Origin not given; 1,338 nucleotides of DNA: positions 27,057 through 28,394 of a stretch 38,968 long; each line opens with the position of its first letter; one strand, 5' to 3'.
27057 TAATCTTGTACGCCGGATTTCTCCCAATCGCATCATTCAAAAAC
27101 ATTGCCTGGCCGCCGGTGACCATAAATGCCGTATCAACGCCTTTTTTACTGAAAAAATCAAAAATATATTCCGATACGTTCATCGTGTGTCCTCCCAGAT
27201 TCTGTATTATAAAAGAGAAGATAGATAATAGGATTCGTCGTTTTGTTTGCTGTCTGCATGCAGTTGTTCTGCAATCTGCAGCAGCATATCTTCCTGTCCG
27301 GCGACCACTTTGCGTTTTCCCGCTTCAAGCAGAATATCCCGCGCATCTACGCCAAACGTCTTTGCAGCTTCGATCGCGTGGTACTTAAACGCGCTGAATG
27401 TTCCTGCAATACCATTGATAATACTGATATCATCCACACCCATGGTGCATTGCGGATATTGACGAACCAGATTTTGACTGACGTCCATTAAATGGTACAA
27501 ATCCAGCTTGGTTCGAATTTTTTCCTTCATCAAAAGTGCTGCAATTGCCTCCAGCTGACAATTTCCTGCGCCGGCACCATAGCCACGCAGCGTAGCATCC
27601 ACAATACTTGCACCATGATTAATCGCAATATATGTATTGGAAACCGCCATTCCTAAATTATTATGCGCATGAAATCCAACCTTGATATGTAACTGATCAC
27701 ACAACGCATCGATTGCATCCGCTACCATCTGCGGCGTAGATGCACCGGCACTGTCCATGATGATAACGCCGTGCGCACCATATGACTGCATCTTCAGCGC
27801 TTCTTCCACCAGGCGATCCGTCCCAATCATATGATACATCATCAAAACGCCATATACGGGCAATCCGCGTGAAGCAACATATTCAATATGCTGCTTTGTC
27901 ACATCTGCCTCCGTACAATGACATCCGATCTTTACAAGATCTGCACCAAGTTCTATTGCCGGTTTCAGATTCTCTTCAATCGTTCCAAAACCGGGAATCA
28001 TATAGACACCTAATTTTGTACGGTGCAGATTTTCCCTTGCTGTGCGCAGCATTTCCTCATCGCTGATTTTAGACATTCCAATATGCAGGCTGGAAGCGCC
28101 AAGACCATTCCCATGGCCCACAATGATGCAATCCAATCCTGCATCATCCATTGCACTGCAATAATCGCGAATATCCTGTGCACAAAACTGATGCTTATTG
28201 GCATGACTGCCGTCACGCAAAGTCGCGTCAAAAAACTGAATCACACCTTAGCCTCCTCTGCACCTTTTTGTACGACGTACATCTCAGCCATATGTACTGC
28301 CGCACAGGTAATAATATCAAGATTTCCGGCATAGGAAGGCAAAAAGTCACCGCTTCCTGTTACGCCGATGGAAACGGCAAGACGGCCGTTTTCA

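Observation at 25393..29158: DmpF/DmpG (acetaldehyde dehydrogenase / 4-hydroxy-2-oxovalerate aldolase) pair embedded in a nucleotide-sugar operon, next to the ThDP enzyme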

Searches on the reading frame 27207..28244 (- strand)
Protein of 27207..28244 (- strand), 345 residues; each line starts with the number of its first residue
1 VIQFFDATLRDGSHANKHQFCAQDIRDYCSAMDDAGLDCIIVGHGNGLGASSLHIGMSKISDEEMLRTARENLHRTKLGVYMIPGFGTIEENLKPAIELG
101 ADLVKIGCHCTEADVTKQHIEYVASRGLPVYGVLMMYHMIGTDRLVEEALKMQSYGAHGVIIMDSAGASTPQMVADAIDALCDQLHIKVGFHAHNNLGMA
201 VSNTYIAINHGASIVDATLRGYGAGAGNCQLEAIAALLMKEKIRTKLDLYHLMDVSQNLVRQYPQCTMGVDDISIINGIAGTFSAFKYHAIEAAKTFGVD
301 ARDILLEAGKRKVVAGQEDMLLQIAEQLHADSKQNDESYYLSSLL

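Call 4: search_protein_families(library=pfam, proteins=[window:27207-28244:-])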
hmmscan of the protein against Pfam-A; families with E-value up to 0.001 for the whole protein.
window:27207-28244:- (345 aa): 2 families
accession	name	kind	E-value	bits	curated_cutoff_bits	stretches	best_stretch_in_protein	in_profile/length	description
PF00682.25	HMGL-like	-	9.9e-43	146.8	29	1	2-257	2-258/260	HMGL-like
PF07836.16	DmpG_comm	-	1.2e-22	79.6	27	1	270-329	3-62/63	DmpG-like communication domain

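Call 5: search_protein_families(library=ncbifam, proteins=[window:27207-28244:-])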
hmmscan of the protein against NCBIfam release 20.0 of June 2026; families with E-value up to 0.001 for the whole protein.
window:27207-28244:- (345 aa): 29 families (the best 25 are shown)
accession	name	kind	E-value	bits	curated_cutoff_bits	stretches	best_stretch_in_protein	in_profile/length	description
NF006049.0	PRK08195.1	subfamily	1.3e-119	399.3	229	1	3-334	9-341/344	4-hyroxy-2-oxovalerate/4-hydroxy-2-oxopentanoic acid aldolase,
TIGR03217.1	4OH_2_O_val_ald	equivalog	1e-108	363.5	286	1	3-330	4-332/334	4-hydroxy-2-oxovalerate aldolase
NF002085.0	PRK00915.1-2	subfamily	8.2e-26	90.8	517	1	2-268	14-279/504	2-isopropylmalate synthase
TIGR02660.1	nifV_homocitr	equivalog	1e-23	84.2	462.9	1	145-259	144-259/365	homocitrate synthase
TIGR02090.1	LEU1_arch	subfamily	5.6e-22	78.4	484.75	1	2-268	1-266/363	isopropylmalate/citramalate/homocitrate synthases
TIGR02146.1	LysS_fung_arch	equivalog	3e-21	76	413.55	1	5-269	2-265/344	homocitrate synthase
TIGR00973.1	leuA_bact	equivalog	1.7e-17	63.1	598.7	1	151-241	154-248/494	2-isopropylmalate synthase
NF002084.0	PRK00915.1-1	equivalog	4.6e-17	61.7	748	1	144-248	153-262/523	2-isopropylmalate synthase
NF002086.0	PRK00915.1-3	equivalog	1.3e-16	60.1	532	1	154-240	162-252/516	2-isopropylmalate synthase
NF006761.0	PRK09282.1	domain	2.2e-16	59.5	402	1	140-259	151-270/591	pyruvate carboxylase subunit B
NF002088.0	PRK00915.1-5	equivalog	4.2e-15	55.2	697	1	154-254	159-267/514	2-isopropylmalate synthase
TIGR00977.1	citramal_synth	equivalog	4.2e-15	55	450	1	153-257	164-272/526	citramalate synthase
NF008985.0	PRK12331.1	equivalog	7.5e-14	51.3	718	1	138-258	149-269/465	oxaloacetate decarboxylase subunit alpha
NF002087.0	PRK00915.1-4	equivalog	7.5e-14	51.1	729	1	154-247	162-263/516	2-isopropylmalate synthase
NF010644.0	PRK14041.1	equivalog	7.5e-13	47.9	734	1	3-260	4-270/467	pyruvate carboxylase subunit B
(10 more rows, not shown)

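Call 11: find_homologous_proteins(query=window:27207-28244:-, max_evalue=1e-20)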
Query window:27207-28244:- (345 aa): 7201 proteins with E <= 1e-20 among 8000 candidates; the best 120 are listed.
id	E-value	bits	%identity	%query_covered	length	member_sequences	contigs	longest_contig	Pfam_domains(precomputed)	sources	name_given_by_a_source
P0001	1.2e-226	769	100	100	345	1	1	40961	PF00682.26,PF07836.17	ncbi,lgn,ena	-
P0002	1.3e-181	621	78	100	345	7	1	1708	PF00682.26,PF07836.17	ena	-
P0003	1.2e-180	618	78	100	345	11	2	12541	PF00682.26,PF07836.17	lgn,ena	-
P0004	2.5e-179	614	79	100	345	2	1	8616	PF00682.26,PF07836.17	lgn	-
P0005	3.2e-179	613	78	100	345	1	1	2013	PF00682.26,PF07836.17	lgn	-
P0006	3.6e-179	613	78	100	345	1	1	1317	PF00682.26,PF07836.17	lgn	-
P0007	1.1e-178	612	77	100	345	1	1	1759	PF00682.26,PF07836.17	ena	-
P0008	2.6e-178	610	77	100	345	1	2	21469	PF00682.26,PF07836.17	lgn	-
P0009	4.0e-178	610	77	100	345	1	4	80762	PF00682.26,PF07836.17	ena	-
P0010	4.1e-178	610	77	100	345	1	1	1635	PF00682.26,PF07836.17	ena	-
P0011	1.8e-175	601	76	100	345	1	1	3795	PF00682.26,PF07836.17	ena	-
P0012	2.3e-174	597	75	100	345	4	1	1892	PF00682.26,PF07836.17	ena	-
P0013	9.3e-171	586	75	100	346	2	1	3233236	PF00682.26,PF07836.17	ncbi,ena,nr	nr:4-hydroxy-2-oxovalerate aldolase [uncultured Sphaerochaeta sp.]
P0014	3.4e-170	584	74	100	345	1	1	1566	PF00682.26,PF07836.17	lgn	-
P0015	8.2e-157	540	69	100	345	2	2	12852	PF00682.26,PF07836.17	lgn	-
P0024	2.1e-142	492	64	99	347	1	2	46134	PF00682.26,PF07836.17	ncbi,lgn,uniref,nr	ncbi:4-hydroxy-2-oxovalerate aldolase [Butyrivibrio sp. WCD3002]|uniref:4-hydroxy-2-oxovalerate aldo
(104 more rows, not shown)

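Call 12: find_encoding_contigs(protein=P0001, flank=10000, max_places=3)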
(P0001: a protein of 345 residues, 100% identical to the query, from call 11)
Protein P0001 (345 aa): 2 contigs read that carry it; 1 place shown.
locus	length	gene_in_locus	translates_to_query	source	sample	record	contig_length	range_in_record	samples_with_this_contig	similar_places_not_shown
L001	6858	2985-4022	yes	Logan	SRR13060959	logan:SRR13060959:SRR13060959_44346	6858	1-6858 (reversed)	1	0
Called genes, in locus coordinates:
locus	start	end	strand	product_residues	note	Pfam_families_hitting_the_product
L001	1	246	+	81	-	?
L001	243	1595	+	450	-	PF00266:Aminotran_5 (weak), PF01041:DegT_DnrJ_EryC1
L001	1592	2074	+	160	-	PF04138:GtrA_DPMS_TM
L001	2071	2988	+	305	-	PF01118:Semialdhyde_dh (weak), PF09290:AcetDehyd-dimer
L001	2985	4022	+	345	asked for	PF00682:HMGL-like, PF07836:DmpG_comm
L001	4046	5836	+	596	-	PF02776:TPP_enzyme_N, PF00205:TPP_enzyme_M, PF02775:TPP_enzyme_C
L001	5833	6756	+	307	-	PF01370:Epimerase, PF13460:NAD_binding_10 (weak), PF16363:GDP_Man_Dehyd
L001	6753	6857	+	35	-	?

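Call 13: find_encoding_contigs(protein=P0013, flank=10000, max_places=2)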
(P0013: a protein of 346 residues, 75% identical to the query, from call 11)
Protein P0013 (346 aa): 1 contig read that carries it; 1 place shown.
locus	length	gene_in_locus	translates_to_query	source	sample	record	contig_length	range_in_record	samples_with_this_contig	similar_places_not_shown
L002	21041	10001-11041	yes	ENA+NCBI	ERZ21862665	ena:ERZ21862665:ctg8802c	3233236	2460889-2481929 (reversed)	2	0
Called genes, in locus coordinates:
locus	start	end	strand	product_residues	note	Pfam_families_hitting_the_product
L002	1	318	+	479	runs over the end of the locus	-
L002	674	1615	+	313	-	PF00535:Glycos_transf_2, PF10111:Glyco_tranf_2_2, PF13641:Glyco_tranf_2_3 (weak)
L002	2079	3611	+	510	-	-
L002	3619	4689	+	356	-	-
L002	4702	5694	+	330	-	PF00852:Glyco_transf_10 (weak)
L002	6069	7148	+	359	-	PF01370:Epimerase, PF02719:Polysacc_synt_2 (weak), PF04321:RmlD_sub_bind, PF16363:GDP_Man_Dehyd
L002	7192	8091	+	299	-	PF01370:Epimerase, PF16363:GDP_Man_Dehyd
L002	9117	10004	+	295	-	PF01118:Semialdhyde_dh (weak), PF09290:AcetDehyd-dimer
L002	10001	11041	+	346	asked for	PF00682:HMGL-like, PF07836:DmpG_comm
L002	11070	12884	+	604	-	PF02776:TPP_enzyme_N, PF00205:TPP_enzyme_M, PF02775:TPP_enzyme_C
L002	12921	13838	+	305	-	PF01370:Epimerase, PF13460:NAD_binding_10 (weak), PF16363:GDP_Man_Dehyd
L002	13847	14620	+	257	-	PF00483:NTP_transferase, PF12804:NTP_transf_3 (weak)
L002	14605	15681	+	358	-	PF01073:3Beta_HSD, PF01370:Epimerase, PF02719:Polysacc_synt_2, PF04321:RmlD_sub_bind (weak), PF16363:GDP_Man_Dehyd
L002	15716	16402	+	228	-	PF00175:NAD_binding_1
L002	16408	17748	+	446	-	PF01041:DegT_DnrJ_EryC1, PF01212:Beta_elim_lyase (weak)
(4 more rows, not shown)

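Call 14: find_encoding_contigs(protein=P0024, flank=10000, max_places=2)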
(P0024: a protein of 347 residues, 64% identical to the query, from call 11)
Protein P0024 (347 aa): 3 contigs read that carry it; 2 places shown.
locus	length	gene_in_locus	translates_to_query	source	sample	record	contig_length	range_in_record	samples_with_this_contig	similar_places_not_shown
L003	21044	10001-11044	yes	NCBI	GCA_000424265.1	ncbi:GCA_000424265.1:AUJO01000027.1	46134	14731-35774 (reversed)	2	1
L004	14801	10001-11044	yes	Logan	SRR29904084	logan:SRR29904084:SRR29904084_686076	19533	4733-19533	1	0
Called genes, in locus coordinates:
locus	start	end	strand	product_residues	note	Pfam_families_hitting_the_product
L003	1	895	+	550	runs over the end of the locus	PF13439:Glyco_transf_4, PF00534:Glycos_transf_1, PF13692:Glyco_trans_1_4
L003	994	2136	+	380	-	PF01757:Acyl_transf_3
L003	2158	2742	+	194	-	PF00908:dTDP_sugar_isom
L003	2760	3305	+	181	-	PF13302:Acetyltransf_3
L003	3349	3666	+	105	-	-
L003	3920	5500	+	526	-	PF00665:rve (faint)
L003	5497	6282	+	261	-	PF01695:IstB_IS21, PF20720:nSTAND3 (weak), PF00004:AAA (weak)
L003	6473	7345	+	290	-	-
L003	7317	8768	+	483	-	PF09586:YfhO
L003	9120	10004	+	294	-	PF01118:Semialdhyde_dh (weak), PF09290:AcetDehyd-dimer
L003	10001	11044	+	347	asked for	PF00682:HMGL-like, PF07836:DmpG_comm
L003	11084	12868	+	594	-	PF02776:TPP_enzyme_N, PF00205:TPP_enzyme_M, PF02775:TPP_enzyme_C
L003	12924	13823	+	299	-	PF01370:Epimerase, PF13460:NAD_binding_10 (weak), PF16363:GDP_Man_Dehyd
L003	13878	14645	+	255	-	PF00483:NTP_transferase, PF12804:NTP_transf_3 (weak)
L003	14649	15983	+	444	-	PF01041:DegT_DnrJ_EryC1, PF00155:Aminotran_1_2 (weak)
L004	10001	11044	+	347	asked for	PF00682:HMGL-like, PF07836:DmpG_comm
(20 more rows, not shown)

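Call 17: search_solved_structures(query=window:27207-28244:-, show_alignments=2)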
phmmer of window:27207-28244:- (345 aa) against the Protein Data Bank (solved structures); distinct sequences matched with E-value up to 0.001: 27.
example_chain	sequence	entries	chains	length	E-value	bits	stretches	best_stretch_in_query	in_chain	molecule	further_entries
1nvm_A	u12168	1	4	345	8.9e-72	245.5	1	4-335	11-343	4-hydroxy-2-oxovalerate aldolase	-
8ih7_A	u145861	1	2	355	2.1e-71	244.2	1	3-326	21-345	4-hydroxy-2-oxovalerate aldolase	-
4jn6_A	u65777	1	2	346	5.8e-69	236.2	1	3-329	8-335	4-hydroxy-2-oxovalerate aldolase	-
4lrs_A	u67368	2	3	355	1e-66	228.8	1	2-330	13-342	4-hydroxy-2-oxovalerate aldolase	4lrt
3dxi_A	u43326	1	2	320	1.1e-17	67.8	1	3-241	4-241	Putative aldolase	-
6ktq_A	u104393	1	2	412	4.7e-12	49.2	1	4-264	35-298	Homocitrate synthase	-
5ks8_C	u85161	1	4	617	1.9e-11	47.2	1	143-281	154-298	Pyruvate carboxylase subunit beta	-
3eeg_A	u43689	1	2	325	4e-10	42.9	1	154-239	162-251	2-isopropylmalate synthase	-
3a9i_A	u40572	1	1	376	5.3e-10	42.5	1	161-261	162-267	Homocitrate synthase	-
2ztj_A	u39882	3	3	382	5.5e-10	42.4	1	161-261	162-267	Homocitrate synthase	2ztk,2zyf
3ivs_A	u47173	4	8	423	9.1e-10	41.7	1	152-261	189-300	Homocitrate synthase, mitochondrial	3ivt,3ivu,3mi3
3ewb_X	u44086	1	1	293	1.1e-09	41.4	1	154-239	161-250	2-isopropylmalate synthase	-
2cw6_A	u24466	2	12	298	1.1e-08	38.1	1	141-256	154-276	Hydroxymethylglutaryl-CoA lyase, mitochondrial | Hydroxymethylglutaryl-CoA lyase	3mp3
3mp4_A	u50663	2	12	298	1.1e-08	38.1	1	141-256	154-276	Hydroxymethylglutaryl-CoA lyase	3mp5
3ble_A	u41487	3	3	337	3.4e-07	33.2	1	158-249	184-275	Citramalate synthase from Leptospira interrogans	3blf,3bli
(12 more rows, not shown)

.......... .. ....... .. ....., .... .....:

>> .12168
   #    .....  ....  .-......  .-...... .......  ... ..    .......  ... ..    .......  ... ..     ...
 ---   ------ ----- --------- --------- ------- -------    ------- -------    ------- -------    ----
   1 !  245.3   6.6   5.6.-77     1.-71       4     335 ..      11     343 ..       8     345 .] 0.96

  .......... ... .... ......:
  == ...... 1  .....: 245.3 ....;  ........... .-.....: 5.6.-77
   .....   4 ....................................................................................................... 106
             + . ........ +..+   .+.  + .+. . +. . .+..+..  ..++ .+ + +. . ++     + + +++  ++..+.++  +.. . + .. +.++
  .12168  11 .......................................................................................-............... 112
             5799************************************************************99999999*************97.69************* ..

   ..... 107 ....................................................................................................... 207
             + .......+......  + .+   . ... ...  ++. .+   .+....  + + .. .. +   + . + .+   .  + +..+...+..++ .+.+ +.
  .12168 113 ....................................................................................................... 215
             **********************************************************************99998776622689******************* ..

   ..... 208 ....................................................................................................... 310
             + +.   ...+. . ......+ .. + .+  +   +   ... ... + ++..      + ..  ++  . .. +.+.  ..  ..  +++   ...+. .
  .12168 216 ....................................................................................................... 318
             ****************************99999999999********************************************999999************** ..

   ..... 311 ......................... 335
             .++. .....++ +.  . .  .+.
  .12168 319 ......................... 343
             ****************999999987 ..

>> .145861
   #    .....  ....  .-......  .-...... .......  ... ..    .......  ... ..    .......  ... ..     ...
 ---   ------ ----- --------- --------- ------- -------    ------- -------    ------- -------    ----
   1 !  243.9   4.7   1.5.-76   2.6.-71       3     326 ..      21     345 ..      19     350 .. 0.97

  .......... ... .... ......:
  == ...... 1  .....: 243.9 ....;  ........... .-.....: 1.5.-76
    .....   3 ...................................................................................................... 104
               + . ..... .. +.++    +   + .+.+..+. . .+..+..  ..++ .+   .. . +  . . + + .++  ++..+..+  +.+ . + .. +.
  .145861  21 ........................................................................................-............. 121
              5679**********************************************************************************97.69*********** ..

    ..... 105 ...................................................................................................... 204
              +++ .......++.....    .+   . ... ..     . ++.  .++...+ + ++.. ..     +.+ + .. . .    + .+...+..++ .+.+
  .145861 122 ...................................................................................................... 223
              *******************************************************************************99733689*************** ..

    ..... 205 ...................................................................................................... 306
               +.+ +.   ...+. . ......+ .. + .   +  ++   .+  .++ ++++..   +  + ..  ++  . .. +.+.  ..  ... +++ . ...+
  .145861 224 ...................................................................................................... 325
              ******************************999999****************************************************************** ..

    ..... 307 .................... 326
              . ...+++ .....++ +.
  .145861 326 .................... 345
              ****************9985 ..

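Call 18: find_related_loci(query=A1, collection=genome_contigs, flank=10000)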
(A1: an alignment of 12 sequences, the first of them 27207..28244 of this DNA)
Query A1 (345 aa) in genome_contigs; peptide patterns used: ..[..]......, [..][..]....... (x = any residue, [..] = any of these).
379 stretches matched a pattern; 274 encode a relative of the query (tblastn E <= 1e-3); the best 80 are kept; 80 distinct loci.
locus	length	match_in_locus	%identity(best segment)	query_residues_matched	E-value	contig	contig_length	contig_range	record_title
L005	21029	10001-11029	64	2-344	1e-149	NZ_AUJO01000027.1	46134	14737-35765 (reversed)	Butyrivibrio sp. WCD3002 G608DRAFT_scaffold00023.23_C, whole genome shotgun sequence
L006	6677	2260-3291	61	2-345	9e-146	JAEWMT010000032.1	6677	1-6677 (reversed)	MAG: Bacillota bacterium isolate OH_PDB_144 k127_634674, whole genome shotgun sequence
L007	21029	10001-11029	62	2-344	3e-144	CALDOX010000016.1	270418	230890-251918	MAG TPA_asm: uncultured Alphaproteobacteria bacterium isolate SRR6425755_bin.60_CONCOCT_v1.1_MAG genome assembly, contig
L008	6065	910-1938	62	2-344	3e-144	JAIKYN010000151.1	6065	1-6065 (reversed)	MAG: Lachnospiraceae bacterium isolate RUI482 k141_3444230_flag=0_multi=10.0000_len=6065, whole genome shotgun sequence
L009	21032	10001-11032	61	2-345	2e-143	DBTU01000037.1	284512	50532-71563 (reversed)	MAG TPA_asm: Lachnoclostridium sp. UBA1308 UBA1308_contig_110, whole genome shotgun sequence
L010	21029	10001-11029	61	2-344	2e-143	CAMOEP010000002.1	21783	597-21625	MAG: uncultured Ruminococcus sp. isolate SRR873602_bin.114_metaWRAP_v1.3_MAG genome assembly, contig: NODE_4374_length_2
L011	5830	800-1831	61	2-345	2e-143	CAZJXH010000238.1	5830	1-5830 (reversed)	MAG TPA_asm: uncultured Oscillospiraceae bacterium isolate SRP302447_co2_281 genome assembly, contig: NODE_38888_length_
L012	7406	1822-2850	61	2-344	4e-142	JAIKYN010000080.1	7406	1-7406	MAG: Lachnospiraceae bacterium isolate RUI482 k141_7235830_flag=0_multi=16.9780_len=7406, whole genome shotgun sequence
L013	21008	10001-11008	61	2-337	8e-142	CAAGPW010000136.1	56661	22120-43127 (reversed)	MAG TPA_asm: Lachnospiraceae bacterium, isolate HGM12119, WGS project CAAGPW010000000 data, contig: SRS820611_2_k75_1055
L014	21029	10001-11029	61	2-344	4e-141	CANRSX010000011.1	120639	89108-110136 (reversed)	MAG TPA_asm: uncultured Roseburia sp. isolate SRR15510239_bin.50_metawrap_v1.3_MAG genome assembly, contig: NODE.105_len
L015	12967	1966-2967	59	2-335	4e-141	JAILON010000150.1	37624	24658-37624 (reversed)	MAG: Treponema sp. isolate RUI307 k141_15884355_flag=0_multi=9.9976_len=37624, whole genome shotgun sequence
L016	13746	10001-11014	61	2-337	7e-141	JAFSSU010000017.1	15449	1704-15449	MAG: Treponema sp. isolate RGIG3441 Goat_Rumen.Co__c107913, whole genome shotgun sequence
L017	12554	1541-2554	61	2-337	1e-140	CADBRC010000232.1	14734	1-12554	MAG: uncultured Spirochaetaceae bacterium isolate RUG14227 genome assembly, contig: RUG14227_asm_232, whole genome shotg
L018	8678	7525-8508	62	2-329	2e-140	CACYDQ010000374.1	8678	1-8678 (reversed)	MAG: uncultured Spirochaetaceae bacterium isolate RUG11842 genome assembly, contig: RUG11842_asm_374, whole genome shotg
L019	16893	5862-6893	58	2-345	8e-140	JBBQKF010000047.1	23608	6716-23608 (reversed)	MAG: Saccharofermentanales bacterium isolate Co_metawrap_631 Cmw_631_k141_24399995_length_23608_cov_15.9974, whole genom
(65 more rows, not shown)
